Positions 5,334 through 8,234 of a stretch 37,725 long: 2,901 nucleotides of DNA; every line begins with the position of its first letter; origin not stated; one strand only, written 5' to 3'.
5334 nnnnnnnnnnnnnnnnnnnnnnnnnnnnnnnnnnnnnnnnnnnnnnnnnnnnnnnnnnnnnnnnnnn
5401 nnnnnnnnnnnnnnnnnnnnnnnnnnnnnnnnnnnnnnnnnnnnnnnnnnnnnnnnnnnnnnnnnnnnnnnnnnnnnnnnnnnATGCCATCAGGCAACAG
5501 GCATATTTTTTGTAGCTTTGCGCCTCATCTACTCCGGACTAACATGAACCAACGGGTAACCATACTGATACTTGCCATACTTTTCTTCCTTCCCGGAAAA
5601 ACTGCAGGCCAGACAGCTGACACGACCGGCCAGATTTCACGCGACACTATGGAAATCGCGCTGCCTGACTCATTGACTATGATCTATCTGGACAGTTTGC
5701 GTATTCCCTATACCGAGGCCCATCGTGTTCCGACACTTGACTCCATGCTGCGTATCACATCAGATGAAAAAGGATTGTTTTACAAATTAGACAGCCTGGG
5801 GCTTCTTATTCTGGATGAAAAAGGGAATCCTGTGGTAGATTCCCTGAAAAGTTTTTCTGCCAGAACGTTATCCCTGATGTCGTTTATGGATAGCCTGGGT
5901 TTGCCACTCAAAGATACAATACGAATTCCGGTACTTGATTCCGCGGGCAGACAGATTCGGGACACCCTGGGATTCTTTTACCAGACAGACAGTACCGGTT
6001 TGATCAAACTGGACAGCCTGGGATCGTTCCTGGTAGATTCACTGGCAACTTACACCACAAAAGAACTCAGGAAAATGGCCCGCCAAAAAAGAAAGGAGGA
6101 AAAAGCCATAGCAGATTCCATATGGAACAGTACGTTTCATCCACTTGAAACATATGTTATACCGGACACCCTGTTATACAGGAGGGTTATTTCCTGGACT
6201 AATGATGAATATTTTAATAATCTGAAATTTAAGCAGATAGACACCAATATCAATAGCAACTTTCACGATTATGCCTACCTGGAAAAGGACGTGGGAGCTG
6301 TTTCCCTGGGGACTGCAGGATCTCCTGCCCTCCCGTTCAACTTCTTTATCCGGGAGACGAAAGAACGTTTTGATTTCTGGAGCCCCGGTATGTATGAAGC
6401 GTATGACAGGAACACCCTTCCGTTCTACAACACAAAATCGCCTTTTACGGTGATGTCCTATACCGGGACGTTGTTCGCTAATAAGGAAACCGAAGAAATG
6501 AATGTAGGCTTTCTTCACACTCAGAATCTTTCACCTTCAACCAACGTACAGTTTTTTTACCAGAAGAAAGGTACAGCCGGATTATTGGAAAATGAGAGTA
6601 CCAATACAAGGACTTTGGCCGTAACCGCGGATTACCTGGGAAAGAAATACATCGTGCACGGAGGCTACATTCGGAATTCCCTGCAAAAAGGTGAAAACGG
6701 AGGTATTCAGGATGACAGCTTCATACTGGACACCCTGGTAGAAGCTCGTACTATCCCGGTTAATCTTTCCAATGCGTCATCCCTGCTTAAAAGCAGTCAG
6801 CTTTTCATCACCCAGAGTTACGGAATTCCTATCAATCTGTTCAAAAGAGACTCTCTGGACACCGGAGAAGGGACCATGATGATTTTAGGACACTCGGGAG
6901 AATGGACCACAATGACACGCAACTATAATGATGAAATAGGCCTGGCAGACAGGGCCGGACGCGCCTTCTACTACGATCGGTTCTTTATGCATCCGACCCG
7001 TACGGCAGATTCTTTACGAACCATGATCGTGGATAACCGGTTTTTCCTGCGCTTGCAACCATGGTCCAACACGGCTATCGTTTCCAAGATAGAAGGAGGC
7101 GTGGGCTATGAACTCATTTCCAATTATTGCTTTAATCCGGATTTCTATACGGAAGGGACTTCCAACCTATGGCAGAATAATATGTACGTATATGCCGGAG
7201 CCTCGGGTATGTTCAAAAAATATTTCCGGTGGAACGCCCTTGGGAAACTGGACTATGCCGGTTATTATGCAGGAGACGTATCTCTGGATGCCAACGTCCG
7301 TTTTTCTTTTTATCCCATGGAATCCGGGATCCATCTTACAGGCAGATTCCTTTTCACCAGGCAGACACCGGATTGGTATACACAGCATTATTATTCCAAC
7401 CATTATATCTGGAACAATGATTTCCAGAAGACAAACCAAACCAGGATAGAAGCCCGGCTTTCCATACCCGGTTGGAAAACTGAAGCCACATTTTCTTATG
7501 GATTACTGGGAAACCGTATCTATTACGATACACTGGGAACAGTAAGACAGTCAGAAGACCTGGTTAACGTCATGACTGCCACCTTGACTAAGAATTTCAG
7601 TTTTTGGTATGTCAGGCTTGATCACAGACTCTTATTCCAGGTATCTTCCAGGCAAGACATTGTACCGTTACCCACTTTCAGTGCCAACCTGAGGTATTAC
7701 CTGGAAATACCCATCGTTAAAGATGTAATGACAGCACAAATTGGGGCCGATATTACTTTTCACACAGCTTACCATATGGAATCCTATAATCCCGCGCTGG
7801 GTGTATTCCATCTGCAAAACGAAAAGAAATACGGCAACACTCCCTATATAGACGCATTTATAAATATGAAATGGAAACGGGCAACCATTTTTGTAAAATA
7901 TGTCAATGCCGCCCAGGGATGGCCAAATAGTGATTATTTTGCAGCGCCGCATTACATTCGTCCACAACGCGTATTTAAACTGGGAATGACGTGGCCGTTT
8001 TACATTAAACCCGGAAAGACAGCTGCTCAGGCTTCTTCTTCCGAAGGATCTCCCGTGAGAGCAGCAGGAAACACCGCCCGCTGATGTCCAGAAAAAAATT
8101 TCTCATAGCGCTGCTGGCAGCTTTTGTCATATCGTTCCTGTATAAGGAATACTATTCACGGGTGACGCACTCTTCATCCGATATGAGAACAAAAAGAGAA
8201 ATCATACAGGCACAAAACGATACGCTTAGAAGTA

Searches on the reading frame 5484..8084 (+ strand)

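Call 3: search_protein_families(library=pfam, proteins=[window:5484-8084:+])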
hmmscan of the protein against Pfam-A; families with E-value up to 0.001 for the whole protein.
window:5484-8084:+ (866 aa): 1 family
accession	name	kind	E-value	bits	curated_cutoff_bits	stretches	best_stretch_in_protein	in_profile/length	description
PF14121.12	Porin_10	-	1.9e-127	427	27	1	236-840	3-596/597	Putative porin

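Call 4: search_protein_families(library=ncbifam, proteins=[window:5484-8084:+])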
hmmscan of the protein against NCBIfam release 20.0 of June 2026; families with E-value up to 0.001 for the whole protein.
window:5484-8084:+ (866 aa): 0 families
